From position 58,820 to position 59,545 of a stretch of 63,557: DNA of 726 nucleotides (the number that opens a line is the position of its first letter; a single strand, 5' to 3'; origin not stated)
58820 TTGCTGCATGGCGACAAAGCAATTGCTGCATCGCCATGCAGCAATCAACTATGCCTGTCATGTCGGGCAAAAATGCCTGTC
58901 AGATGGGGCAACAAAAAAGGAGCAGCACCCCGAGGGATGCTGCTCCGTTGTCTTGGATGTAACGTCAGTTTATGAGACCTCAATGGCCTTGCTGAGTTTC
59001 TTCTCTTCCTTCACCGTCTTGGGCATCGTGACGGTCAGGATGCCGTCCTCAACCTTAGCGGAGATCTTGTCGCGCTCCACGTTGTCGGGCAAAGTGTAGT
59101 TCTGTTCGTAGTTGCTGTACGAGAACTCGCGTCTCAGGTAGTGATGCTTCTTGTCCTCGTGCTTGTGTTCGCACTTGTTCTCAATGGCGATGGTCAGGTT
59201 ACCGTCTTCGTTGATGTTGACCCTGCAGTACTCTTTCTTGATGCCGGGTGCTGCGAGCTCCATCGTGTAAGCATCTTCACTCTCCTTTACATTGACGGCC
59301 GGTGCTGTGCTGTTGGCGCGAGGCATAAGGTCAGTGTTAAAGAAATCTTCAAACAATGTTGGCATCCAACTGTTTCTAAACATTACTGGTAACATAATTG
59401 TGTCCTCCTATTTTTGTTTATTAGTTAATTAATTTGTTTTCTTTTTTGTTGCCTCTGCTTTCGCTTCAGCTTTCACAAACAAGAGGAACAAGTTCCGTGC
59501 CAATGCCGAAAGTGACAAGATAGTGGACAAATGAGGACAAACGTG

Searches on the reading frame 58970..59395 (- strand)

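Call 111: search_protein_families(library=pfam, proteins=[window:58970-59395:-], max_evalue=0.00001)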
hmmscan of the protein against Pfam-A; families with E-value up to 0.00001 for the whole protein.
window:58970-59395:- (141 aa): 2 families
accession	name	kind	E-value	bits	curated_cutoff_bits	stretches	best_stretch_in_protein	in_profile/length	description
PF00011.27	HSP20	-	3.1e-23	82.2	20.8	1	36-141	2-102/102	Hsp20/alpha crystallin family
PF17886.7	ArsA_HSP20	-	3.7e-06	26.8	22.5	1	40-124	1-63/63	HSP20-like domain found in ArsA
